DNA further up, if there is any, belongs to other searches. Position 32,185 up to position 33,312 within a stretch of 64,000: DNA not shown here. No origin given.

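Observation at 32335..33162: In-frame chimera: half of a sigma-54 activator AAA+ domain joined to a five-haem cytochrome c module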

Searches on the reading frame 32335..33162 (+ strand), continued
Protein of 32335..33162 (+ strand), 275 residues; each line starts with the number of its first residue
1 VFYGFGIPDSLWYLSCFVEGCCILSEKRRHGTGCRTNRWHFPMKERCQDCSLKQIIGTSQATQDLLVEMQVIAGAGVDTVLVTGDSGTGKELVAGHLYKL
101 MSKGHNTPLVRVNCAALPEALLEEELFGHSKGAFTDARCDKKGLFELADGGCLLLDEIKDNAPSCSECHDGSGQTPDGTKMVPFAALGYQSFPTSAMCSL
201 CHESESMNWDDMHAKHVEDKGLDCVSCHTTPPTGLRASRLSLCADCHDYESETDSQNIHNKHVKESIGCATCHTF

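Call 6: find_homologous_proteins(query=window:32335-33162:+)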
Query window:32335-33162:+ (275 aa): 7969 proteins with E <= 0.001 among 8000 candidates; the best 120 are listed.
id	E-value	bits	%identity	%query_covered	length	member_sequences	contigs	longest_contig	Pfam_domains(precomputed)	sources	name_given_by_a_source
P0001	8.6e-156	536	100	85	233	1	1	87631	PF14537.12,PF00158.33,PF14522.12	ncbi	-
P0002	1.3e-51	194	68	43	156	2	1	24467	PF11783.14,PF14537.12,PF22678.2,PF14522.12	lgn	-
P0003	1.4e-48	184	65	43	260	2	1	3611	PF11783.14,PF14537.12,PF02085.22,PF14522.12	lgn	-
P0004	1.4e-47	181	73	43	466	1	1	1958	PF00158.33,PF07724.21,PF25601.2,PF02954.26,PF00004.36,PF14532.13,PF07728.21,PF00072.31,PF01078.28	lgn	-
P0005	3.5e-47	179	62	57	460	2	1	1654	PF00158.33,PF07724.21,PF25601.2,PF02954.26,PF07726.18,PF14532.13,PF07728.21,PF00072.31,PF01078.28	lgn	-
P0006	1.2e-46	178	61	57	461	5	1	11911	PF00158.33,PF25601.2,PF02954.26,PF14532.13,PF07728.21,PF00072.31,PF01078.28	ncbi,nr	ncbi:MAG: sigma-54 dependent transcriptional regulator [Proteobacteria bacterium]|nr:sigma-54 depend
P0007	2.5e-44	170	70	42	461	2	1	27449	PF00158.33,PF25601.2,PF02954.26,PF07726.18,PF14532.13,PF07728.21,PF00072.31,PF01078.28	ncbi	ncbi:MAG: sigma-54 dependent transcriptional regulator [Thermodesulfobacteriota bacterium]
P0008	1.2e-43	168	58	57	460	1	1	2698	PF00158.33,PF25601.2,PF02954.26,PF14532.13,PF07728.21,PF00072.31,PF01078.28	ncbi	-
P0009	5.1e-43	166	66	43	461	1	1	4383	PF00158.33,PF25601.2,PF02954.26,PF14532.13,PF07728.21,PF00072.31,PF01078.28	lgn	-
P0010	2.4e-42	163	66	43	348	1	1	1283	PF00158.33,PF07724.21,PF25601.2,PF02954.26,PF07726.18,PF00004.36,PF14532.13,PF07728.21,PF01078.28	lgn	-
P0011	5.8e-42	162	67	42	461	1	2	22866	PF00158.33,PF07724.21,PF25601.2,PF02954.26,PF07726.18,PF00004.36,PF14532.13,PF07728.21,PF00072.31,PF01078.28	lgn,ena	-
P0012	6.6e-42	162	57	56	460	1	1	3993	PF00158.33,PF25601.2,PF02954.26,PF07726.18,PF14532.13,PF07728.21,PF00072.31,PF01078.28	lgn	-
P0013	6.6e-42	162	55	57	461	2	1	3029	PF00158.33,PF07724.21,PF25601.2,PF02954.26,PF07726.18,PF00004.36,PF14532.13,PF07728.21,PF00072.31,PF01078.28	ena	-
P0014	7.3e-42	162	66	42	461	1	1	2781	PF00158.33,PF07724.21,PF25601.2,PF02954.26,PF07726.18,PF00004.36,PF14532.13,PF07728.21,PF00072.31,PF01078.28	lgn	-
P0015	8.8e-42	162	56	57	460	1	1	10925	PF00158.33,PF07724.21,PF25601.2,PF02954.26,PF07726.18,PF14532.13,PF07728.21,PF00072.31,PF01078.28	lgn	-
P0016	1.2e-41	161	56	57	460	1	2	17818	PF00158.33,PF25601.2,PF02954.26,PF07726.18,PF14532.13,PF07728.21,PF00072.31,PF01078.28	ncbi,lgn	-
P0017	1.9e-41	160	65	42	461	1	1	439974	PF00158.33,PF25601.2,PF02954.26,PF07726.18,PF00004.36,PF14532.13,PF07728.21,PF00072.31,PF01078.28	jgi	jgi:two-component system, NtrC family, response regulator AtoC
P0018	3.3e-41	160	66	43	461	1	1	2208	PF00158.33,PF07724.21,PF25601.2,PF02954.26,PF07726.18,PF00004.36,PF14532.13,PF07728.21,PF00072.31,PF01078.28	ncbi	-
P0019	1.4e-40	158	65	42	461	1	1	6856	PF00158.33,PF25601.2,PF02954.26,PF07726.18,PF00004.36,PF14532.13,PF07728.21,PF00072.31,PF01078.28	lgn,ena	-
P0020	2.0e-40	157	63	43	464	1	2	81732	PF00158.33,PF07724.21,PF25601.2,PF02954.26,PF07726.18,PF00004.36,PF14532.13,PF07728.21,PF00072.31,PF01078.28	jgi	jgi:two-component system, NtrC family, response regulator AtoC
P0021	4.7e-40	156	62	43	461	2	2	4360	PF00158.33,PF25601.2,PF02954.26,PF07726.18,PF00004.36,PF14532.13,PF07728.21,PF00072.31,PF01078.28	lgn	-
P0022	6.2e-40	155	54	57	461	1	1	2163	PF00158.33,PF25601.2,PF02954.26,PF07726.18,PF00004.36,PF14532.13,PF07728.21,PF00072.31,PF01078.28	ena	-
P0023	6.2e-40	155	55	56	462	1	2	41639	PF00158.33,PF25601.2,PF02954.26,PF07726.18,PF00004.36,PF14532.13,PF07728.21,PF00072.31,PF01078.28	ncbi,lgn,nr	ncbi:MAG: sigma-54 dependent transcriptional regulator [Proteobacteria bacterium]|nr:sigma-54 depend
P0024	7.7e-40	155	55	57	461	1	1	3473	PF00158.33,PF07724.21,PF25601.2,PF02954.26,PF07726.18,PF14532.13,PF07728.21,PF00072.31,PF01078.28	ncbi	-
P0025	1.8e-39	154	63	43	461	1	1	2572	PF00158.33,PF07724.21,PF25601.2,PF02954.26,PF07726.18,PF14532.13,PF07728.21,PF00072.31,PF01078.28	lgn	-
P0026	2.4e-39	154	61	43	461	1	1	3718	PF00158.33,PF25601.2,PF02954.26,PF07726.18,PF00004.36,PF14532.13,PF07728.21,PF00072.31,PF01078.28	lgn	-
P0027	4.2e-39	153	54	56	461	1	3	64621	PF00158.33,PF07724.21,PF25601.2,PF02954.26,PF07726.18,PF00004.36,PF14532.13,PF07728.21,PF00072.31,PF01078.28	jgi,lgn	jgi:DNA-binding NtrC family response regulator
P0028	4.6e-39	153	62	43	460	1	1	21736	PF00158.33,PF07724.21,PF25601.2,PF02954.26,PF07726.18,PF00004.36,PF14532.13,PF07728.21,PF00072.31,PF01078.28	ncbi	-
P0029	4.8e-39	153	64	42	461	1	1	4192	PF00158.33,PF07724.21,PF25601.2,PF02954.26,PF07726.18,PF00004.36,PF14532.13,PF07728.21,PF00072.31,PF01078.28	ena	-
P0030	1.1e-38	151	61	43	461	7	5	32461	PF00158.33,PF07724.21,PF25601.2,PF02954.26,PF07726.18,PF00004.36,PF14532.13,PF07728.21,PF00072.31,PF01078.28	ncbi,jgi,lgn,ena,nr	ncbi:MAG TPA: sigma-54-dependent Fis family transcriptional regulator [Desulfocapsa sulfexigens]|nr:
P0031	7.1e-37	145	59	43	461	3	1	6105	PF00158.33,PF25601.2,PF02954.26,PF07726.18,PF00004.36,PF14532.13,PF07728.21,PF00072.31,PF01078.28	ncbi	-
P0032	3.6e-34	137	66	39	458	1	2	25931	PF00158.33,PF07724.21,PF25601.2,PF02954.26,PF00004.36,PF14532.13,PF07728.21,PF00072.31,PF01078.28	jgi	jgi:DNA-binding NtrC family response regulator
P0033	2.3e-33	134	58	41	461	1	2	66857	PF00158.33,PF07724.21,PF25601.2,PF02954.26,PF07726.18,PF00004.36,PF14532.13,PF07728.21,PF00072.31,PF01078.28,PF13191.13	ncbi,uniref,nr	ncbi:sigma-54-dependent Fis family transcriptional regulator [Dissulfurirhabdus thermomarina]|uniref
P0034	3.0e-33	134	56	42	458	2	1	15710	PF20030.6,PF00158.33,PF07724.21,PF25601.2,PF02954.26,PF00004.36,PF14532.13,PF07728.21,PF00072.31,PF01078.28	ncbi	-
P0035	8.2e-33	132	61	41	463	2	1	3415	PF00493.30,PF00004.36,PF14532.13,PF07728.21,PF00072.31,PF13191.13,PF00158.33,PF07724.21,PF25601.2,PF02954.26,PF07726.18,PF01078.28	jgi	jgi:DNA-binding NtrC family response regulator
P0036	1.8e-31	128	59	39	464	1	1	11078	PF00158.33,PF07724.21,PF25601.2,PF02954.26,PF14532.13,PF07728.21,PF00072.31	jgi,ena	-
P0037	1.8e-31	128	59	39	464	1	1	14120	PF00158.33,PF07724.21,PF25601.2,PF02954.26,PF00004.36,PF14532.13,PF07728.21,PF00072.31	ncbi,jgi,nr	ncbi:MAG TPA: sigma-54 dependent transcriptional regulator [Nitrospirota bacterium]|nr:sigma-54 depe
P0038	3.6e-31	127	57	43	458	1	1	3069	PF00158.33,PF25601.2,PF02954.26,PF14532.13,PF07728.21,PF00072.31,PF01078.28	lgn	-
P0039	3.7e-31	127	51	51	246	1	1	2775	PF00158.33,PF14532.13,PF00072.31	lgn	-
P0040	8.9e-31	125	62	42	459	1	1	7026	PF00158.33,PF25601.2,PF02954.26,PF00004.36,PF14532.13,PF07728.21,PF00072.31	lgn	-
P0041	1.6e-30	125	53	43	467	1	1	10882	PF00158.33,PF07724.21,PF25601.2,PF02954.26,PF14532.13,PF07728.21,PF00072.31,PF01078.28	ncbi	ncbi:MAG: sigma-54 dependent transcriptional regulator [Desulfobulbales bacterium]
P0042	1.7e-30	125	59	39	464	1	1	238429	PF00158.33,PF07724.21,PF25601.2,PF02954.26,PF00004.36,PF14532.13,PF07728.21,PF00072.31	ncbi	-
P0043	2.2e-30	124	59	39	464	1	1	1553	PF00158.33,PF07724.21,PF25601.2,PF02954.26,PF00004.36,PF14532.13,PF07728.21,PF00072.31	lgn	-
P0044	4.8e-30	123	58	39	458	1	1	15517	PF00158.33,PF25601.2,PF02954.26,PF14532.13,PF07728.21,PF00072.31,PF01078.28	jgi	jgi:DNA-binding NtrC family response regulator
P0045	5.9e-30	123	59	39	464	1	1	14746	PF00158.33,PF07724.21,PF25601.2,PF02954.26,PF14532.13,PF07728.21,PF00072.31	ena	-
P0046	5.9e-30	123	51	43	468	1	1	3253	PF00158.33,PF25601.2,PF02954.26,PF14532.13,PF07728.21,PF00072.31,PF01078.28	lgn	-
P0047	5.9e-30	123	52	43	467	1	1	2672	PF00158.33,PF25601.2,PF02954.26,PF14532.13,PF07728.21,PF00072.31,PF01078.28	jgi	jgi:DNA-binding NtrC family response regulator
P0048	6.2e-30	123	52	43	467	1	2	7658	PF00158.33,PF25601.2,PF02954.26,PF14532.13,PF07728.21,PF00072.31,PF01078.28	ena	-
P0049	6.3e-30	123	52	43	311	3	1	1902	PF00158.33,PF14532.13,PF07728.21,PF00072.31,PF01078.28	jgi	jgi:DNA-binding NtrC family response regulator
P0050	6.6e-30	123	52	43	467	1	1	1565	PF00158.33,PF25601.2,PF02954.26,PF14532.13,PF07728.21,PF00072.31,PF01078.28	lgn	-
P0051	7.1e-30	122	59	39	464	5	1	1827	PF00158.33,PF07724.21,PF25601.2,PF02954.26,PF14532.13,PF07728.21,PF00072.31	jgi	jgi:DNA-binding NtrC family response regulator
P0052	1.0e-29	122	59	39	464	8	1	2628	PF00158.33,PF07724.21,PF25601.2,PF02954.26,PF14532.13,PF07728.21,PF00072.31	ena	-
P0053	1.1e-29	122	56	43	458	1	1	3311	PF00158.33,PF25601.2,PF02954.26,PF14532.13,PF07728.21,PF00072.31,PF01078.28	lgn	-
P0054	1.1e-29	122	59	39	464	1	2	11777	PF00158.33,PF07724.21,PF25601.2,PF02954.26,PF14532.13,PF07728.21,PF00072.31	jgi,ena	-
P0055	1.1e-29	122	59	39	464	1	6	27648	PF00158.33,PF07724.21,PF25601.2,PF02954.26,PF00004.36,PF14532.13,PF07728.21,PF00072.31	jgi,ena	jgi:DNA-binding NtrC family response regulator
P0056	1.1e-29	122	59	39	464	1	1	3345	PF00158.33,PF07724.21,PF25601.2,PF02954.26,PF14532.13,PF07728.21,PF00072.31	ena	-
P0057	1.2e-29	122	59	39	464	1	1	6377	PF00158.33,PF07724.21,PF25601.2,PF02954.26,PF00004.36,PF14532.13,PF07728.21,PF00072.31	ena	-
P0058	1.2e-29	122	52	43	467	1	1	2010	PF00158.33,PF25601.2,PF02954.26,PF14532.13,PF07728.21,PF00072.31,PF01078.28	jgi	-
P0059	1.2e-29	122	52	43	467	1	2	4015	PF00158.33,PF25601.2,PF02954.26,PF14532.13,PF07728.21,PF00072.31,PF01078.28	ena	-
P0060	1.7e-29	121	59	39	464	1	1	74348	PF00158.33,PF07724.21,PF25601.2,PF02954.26,PF14532.13,PF07728.21,PF00072.31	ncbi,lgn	-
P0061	2.0e-29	121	52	50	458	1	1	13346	PF00158.33,PF07724.21,PF25601.2,PF00004.36,PF14532.13,PF07728.21,PF00072.31,PF01078.28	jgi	jgi:DNA-binding NtrC family response regulator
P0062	3.0e-29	120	51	43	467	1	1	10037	PF00158.33,PF25601.2,PF02954.26,PF14532.13,PF07728.21,PF00072.31,PF01078.28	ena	-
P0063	3.1e-29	120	51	43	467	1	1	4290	PF00158.33,PF25601.2,PF02954.26,PF14532.13,PF07728.21,PF00072.31,PF01078.28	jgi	-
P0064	3.6e-29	120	57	39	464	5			PF00158.33,PF07724.21,PF25601.2,PF02954.26,PF14532.13,PF07728.21,PF00072.31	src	-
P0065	4.3e-29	120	54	41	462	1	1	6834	PF00158.33,PF25601.2,PF02954.26,PF14532.13,PF07728.21,PF00072.31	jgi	jgi:DNA-binding NtrC family response regulator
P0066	5.5e-29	120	58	39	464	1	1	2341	PF00158.33,PF07724.21,PF25601.2,PF02954.26,PF00004.36,PF14532.13,PF07728.21,PF00072.31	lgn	-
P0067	6.7e-29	119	58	39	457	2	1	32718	PF00158.33,PF07724.21,PF25601.2,PF02954.26,PF07726.18,PF00004.36,PF14532.13,PF07728.21,PF00072.31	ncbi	-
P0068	7.7e-29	119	49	53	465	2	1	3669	PF00158.33,PF25601.2,PF02954.26,PF14532.13,PF07728.21,PF00072.31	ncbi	-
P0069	1.5e-28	118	54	41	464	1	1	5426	PF00158.33,PF07724.21,PF25601.2,PF02954.26,PF00004.36,PF14532.13,PF07728.21,PF00072.31,PF01078.28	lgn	-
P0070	1.5e-28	118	50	43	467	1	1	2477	PF00158.33,PF25601.2,PF02954.26,PF14532.13,PF07728.21,PF00072.31,PF01078.28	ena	-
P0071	1.6e-28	118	55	42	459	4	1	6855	PF00158.33,PF07724.21,PF25601.2,PF02954.26,PF14532.13,PF07728.21,PF00072.31,PF01078.28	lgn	-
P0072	1.7e-28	118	58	39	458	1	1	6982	PF00158.33,PF07724.21,PF25601.2,PF02954.26,PF07726.18,PF00004.36,PF14532.13,PF07728.21,PF00072.31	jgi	jgi:DNA-binding NtrC family response regulator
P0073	2.0e-28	118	56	39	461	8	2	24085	PF00158.33,PF07724.21,PF25601.2,PF02954.26,PF14532.13,PF07728.21,PF00072.31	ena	-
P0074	2.0e-28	118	58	39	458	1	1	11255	PF00158.33,PF25601.2,PF02954.26,PF14532.13,PF07728.21,PF00072.31,PF01078.28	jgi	-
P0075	2.1e-28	118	44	57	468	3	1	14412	PF00158.33,PF25601.2,PF02954.26,PF00004.36,PF14532.13,PF07728.21,PF00072.31,PF01078.28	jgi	-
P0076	2.4e-28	117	56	39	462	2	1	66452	PF00158.33,PF07724.21,PF25601.2,PF02954.26,PF14532.13,PF07728.21,PF00072.31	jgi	jgi:DNA-binding NtrC family response regulator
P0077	2.7e-28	117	56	39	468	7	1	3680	PF00158.33,PF07724.21,PF25601.2,PF02954.26,PF00004.36,PF14532.13,PF07728.21,PF00072.31,PF01078.28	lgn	-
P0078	2.7e-28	117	58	39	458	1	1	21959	PF00158.33,PF07724.21,PF25601.2,PF02954.26,PF07726.18,PF00004.36,PF14532.13,PF07728.21,PF00072.31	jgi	jgi:DNA-binding NtrC family response regulator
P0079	2.8e-28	117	57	39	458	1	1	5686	PF00158.33,PF07724.21,PF25601.2,PF02954.26,PF00004.36,PF14532.13,PF07728.21,PF00072.31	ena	-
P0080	2.8e-28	117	54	43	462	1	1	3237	PF00158.33,PF07724.21,PF25601.2,PF02954.26,PF14532.13,PF07728.21,PF00072.31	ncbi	-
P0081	2.9e-28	117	53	42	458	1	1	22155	PF00158.33,PF07724.21,PF25601.2,PF02954.26,PF07726.18,PF00004.36,PF14532.13,PF07728.21,PF00072.31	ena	-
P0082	2.9e-28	117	57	39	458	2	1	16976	PF00158.33,PF07724.21,PF25601.2,PF02954.26,PF07726.18,PF00004.36,PF14532.13,PF07728.21,PF00072.31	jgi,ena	-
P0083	2.9e-28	117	60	41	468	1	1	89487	PF00158.33,PF07724.21,PF25601.2,PF02954.26,PF00004.36,PF14532.13,PF07728.21,PF00072.31,PF01078.28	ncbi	ncbi:MAG: sigma-54 dependent transcriptional regulator [Thermodesulfovibrionales bacterium]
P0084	3.0e-28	117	58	39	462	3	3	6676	PF00158.33,PF07724.21,PF25601.2,PF02954.26,PF14532.13,PF07728.21,PF00072.31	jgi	jgi:DNA-binding NtrC family response regulator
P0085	3.6e-28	117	42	59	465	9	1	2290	PF00158.33,PF25601.2,PF02954.26,PF14532.13,PF07728.21,PF00072.31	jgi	-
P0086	3.6e-28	117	53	41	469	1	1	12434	PF00158.33,PF07724.21,PF25601.2,PF02954.26,PF14532.13,PF07728.21,PF00072.31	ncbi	-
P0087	3.8e-28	117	55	39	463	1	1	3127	PF00158.33,PF07724.21,PF25601.2,PF02954.26,PF00004.36,PF14532.13,PF07728.21,PF00072.31,PF01078.28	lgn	-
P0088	3.8e-28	117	57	39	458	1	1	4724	PF00158.33,PF07724.21,PF25601.2,PF02954.26,PF00004.36,PF14532.13,PF07728.21,PF00072.31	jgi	jgi:DNA-binding NtrC family response regulator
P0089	4.2e-28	117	60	39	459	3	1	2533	PF00158.33,PF07724.21,PF25601.2,PF02954.26,PF07726.18,PF00004.36,PF14532.13,PF07728.21,PF00072.31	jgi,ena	-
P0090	6.1e-28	116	57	39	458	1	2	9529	PF00158.33,PF07724.21,PF25601.2,PF02954.26,PF00004.36,PF14532.13,PF07728.21,PF00072.31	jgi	jgi:DNA-binding NtrC family response regulator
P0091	6.8e-28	116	53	42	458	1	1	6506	PF00158.33,PF07724.21,PF25601.2,PF02954.26,PF07726.18,PF00004.36,PF14532.13,PF07728.21,PF00072.31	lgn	-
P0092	8.3e-28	116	58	39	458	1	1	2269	PF00158.33,PF07724.21,PF25601.2,PF02954.26,PF00004.36,PF14532.13,PF07728.21,PF00072.31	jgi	jgi:DNA-binding NtrC family response regulator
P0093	8.7e-28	116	44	54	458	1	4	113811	PF00158.33,PF07724.21,PF25601.2,PF02954.26,PF00004.36,PF14532.13,PF07728.21,PF00072.31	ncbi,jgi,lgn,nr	ncbi:MAG: sigma-54 dependent transcriptional regulator [Bacteroidetes bacterium]|nr:sigma-54 depende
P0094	9.9e-28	115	54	39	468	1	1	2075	PF00158.33,PF07724.21,PF25601.2,PF02954.26,PF00004.36,PF14532.13,PF07728.21,PF00072.31,PF01078.28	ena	-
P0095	1.2e-27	115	57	39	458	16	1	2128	PF00158.33,PF07724.21,PF25601.2,PF02954.26,PF00004.36,PF14532.13,PF07728.21,PF00072.31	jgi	jgi:DNA-binding NtrC family response regulator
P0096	1.2e-27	115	52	43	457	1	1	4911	PF00158.33,PF07724.21,PF25601.2,PF02954.26,PF00004.36,PF14532.13,PF07728.21,PF00072.31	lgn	-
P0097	1.2e-27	115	52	43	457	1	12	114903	PF00158.33,PF07724.21,PF25601.2,PF02954.26,PF00004.36,PF14532.13,PF07728.21,PF00072.31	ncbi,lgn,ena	-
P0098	1.3e-27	115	54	40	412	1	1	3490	PF00158.33,PF07724.21,PF25601.2,PF02954.26,PF00004.36,PF14532.13,PF07728.21,PF00072.31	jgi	jgi:DNA-binding NtrC family response regulator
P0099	1.3e-27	115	58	39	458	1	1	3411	PF00158.33,PF07724.21,PF25601.2,PF02954.26,PF00004.36,PF14532.13,PF07728.21,PF00072.31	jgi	jgi:DNA-binding NtrC family response regulator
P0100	1.3e-27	115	58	39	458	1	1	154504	PF00158.33,PF25601.2,PF02954.26,PF14532.13,PF07728.21,PF00072.31,PF01078.28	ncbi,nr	ncbi:MAG: sigma-54 dependent transcriptional regulator [Thermodesulfovibrionia bacterium]|nr:sigma-5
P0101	1.5e-27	115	59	39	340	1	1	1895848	PF00158.33,PF07724.21,PF07726.18,PF00004.36,PF14532.13,PF07728.21,PF00072.31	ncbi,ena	-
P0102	1.6e-27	115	58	39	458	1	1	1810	PF00158.33,PF07724.21,PF25601.2,PF02954.26,PF07726.18,PF00004.36,PF14532.13,PF07728.21,PF00072.31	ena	-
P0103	1.7e-27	115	47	49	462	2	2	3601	PF00158.33,PF07724.21,PF25601.2,PF02954.26,PF00004.36,PF14532.13,PF07728.21,PF00072.31,PF01078.28,PF13556.13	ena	-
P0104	2.1e-27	114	53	39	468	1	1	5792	PF00158.33,PF07724.21,PF25601.2,PF02954.26,PF00004.36,PF14532.13,PF07728.21,PF00072.31,PF01078.28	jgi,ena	-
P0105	2.5e-27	114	42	59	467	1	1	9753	PF00158.33,PF07724.21,PF25601.2,PF02954.26,PF14532.13,PF07728.21,PF00072.31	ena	-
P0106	2.7e-27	114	42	64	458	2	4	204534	PF00158.33,PF25601.2,PF02954.26,PF14532.13,PF07728.21,PF00072.31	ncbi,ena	-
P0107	2.7e-27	114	59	38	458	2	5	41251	PF00158.33,PF25601.2,PF02954.26,PF14532.13,PF07728.21,PF00072.31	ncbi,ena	-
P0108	3.1e-27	114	50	45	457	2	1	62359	PF00158.33,PF07724.21,PF25601.2,PF02954.26,PF00004.36,PF14532.13,PF07728.21,PF00072.31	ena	-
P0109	3.2e-27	114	53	42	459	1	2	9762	PF00158.33,PF25601.2,PF02954.26,PF14532.13,PF07728.21,PF00072.31,PF01078.28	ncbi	-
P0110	3.4e-27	114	60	39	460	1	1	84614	PF00158.33,PF07724.21,PF25601.2,PF02954.26,PF07726.18,PF00004.36,PF14532.13,PF07728.21,PF00072.31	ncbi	-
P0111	3.5e-27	114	60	39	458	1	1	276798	PF00158.33,PF25601.2,PF02954.26,PF14532.13,PF07728.21,PF00072.31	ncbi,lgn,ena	-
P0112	3.7e-27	114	58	40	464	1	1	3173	PF00158.33,PF25601.2,PF02954.26,PF08448.17,PF00004.36,PF00989.32,PF14532.13,PF07728.21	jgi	jgi:two-component system, NtrC family, response regulator HydG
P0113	3.9e-27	113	49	43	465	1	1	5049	PF00158.33,PF25601.2,PF02954.26,PF14532.13,PF07728.21,PF00072.31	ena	-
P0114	4.5e-27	113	54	44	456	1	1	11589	PF00158.33,PF25601.2,PF02954.26,PF00004.36,PF14532.13,PF07728.21,PF00072.31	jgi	jgi:two-component system response regulator PilR (NtrC family)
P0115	5.1e-27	113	54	39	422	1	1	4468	PF00158.33,PF07724.21,PF25601.2,PF02954.26,PF14532.13,PF07728.21,PF00072.31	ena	-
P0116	5.1e-27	113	49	50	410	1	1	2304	PF00158.33,PF25601.2,PF02954.26,PF14532.13,PF07728.21,PF00072.31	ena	-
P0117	5.9e-27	113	52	41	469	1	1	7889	PF00158.33,PF07724.21,PF25601.2,PF02954.26,PF14532.13,PF07728.21,PF00072.31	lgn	-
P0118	6.0e-27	113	44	56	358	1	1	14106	PF00158.33,PF07724.21,PF25601.2,PF14532.13,PF07728.21,PF00072.31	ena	-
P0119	6.3e-27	113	41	57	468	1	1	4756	PF00158.33,PF25601.2,PF02954.26,PF14532.13,PF07728.21,PF00072.31,PF01078.28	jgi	-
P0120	6.8e-27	113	46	56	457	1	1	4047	PF00158.33,PF07724.21,PF25601.2,PF02954.26,PF14532.13,PF07728.21,PF00072.31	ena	-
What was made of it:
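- Checked: The real start is almost certainly ATG 32461, giving 233 aa (P0001 in the protein database, call 6).
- All other hits are ~460-aa REC-AAA+-HTH regulators or cytochrome-only proteins (call 6). It is unique to one record (call 6).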

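Call 7: find_encoding_contigs(protein=window:32335-33162:+, flank=10000)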
Protein window:32335-33162:+ (275 aa): no gene with exactly this product is on record in the collection.

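Call 9: find_encoding_contigs(protein=P0002, flank=10000)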
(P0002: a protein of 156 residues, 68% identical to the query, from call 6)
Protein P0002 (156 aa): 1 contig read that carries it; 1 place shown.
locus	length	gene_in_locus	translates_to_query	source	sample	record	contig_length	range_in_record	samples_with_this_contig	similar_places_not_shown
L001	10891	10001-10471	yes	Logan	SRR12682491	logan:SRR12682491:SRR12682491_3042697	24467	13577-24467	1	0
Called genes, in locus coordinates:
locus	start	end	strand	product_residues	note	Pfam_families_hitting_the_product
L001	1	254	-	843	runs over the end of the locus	PF00343:Phosphorylase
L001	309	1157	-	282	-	PF01263:Aldose_epim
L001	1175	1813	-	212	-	PF01081:Aldolase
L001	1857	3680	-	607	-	PF00920:ILVD_EDD_N, PF24877:ILV_EDD_C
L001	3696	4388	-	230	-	PF01182:Glucosamine_iso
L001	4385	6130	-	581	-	PF02730:AFOR_N, PF01314:AFOR_C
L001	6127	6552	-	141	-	PF13484:Fer4_16 (faint), PF12838:Fer4_7 (weak), PF13247:Fer4_11 (weak), PF13187:Fer4_9 (weak), PF25160:LdpA_Fe-S-bd (weak), PF00037:Fer4 (weak), PF13237:Fer4_10 (weak), PF14697:Fer4_21 (weak), +6 more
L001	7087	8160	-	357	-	PF03193:RsgA_GTPase, PF02421:FeoB_N (faint), PF00735:Septin (faint), PF01926:MMR_HSR1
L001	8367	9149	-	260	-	PF08448:PAS_4 (weak), PF13426:PAS_9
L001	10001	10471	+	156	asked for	PF11783:Cytochrome_cB (weak), PF14522:Cytochrome_C7 (faint), PF14537:Cytochrom_c3_2 (faint), PF22678:Cytochrom_c_NrfB-like (faint)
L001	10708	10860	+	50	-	-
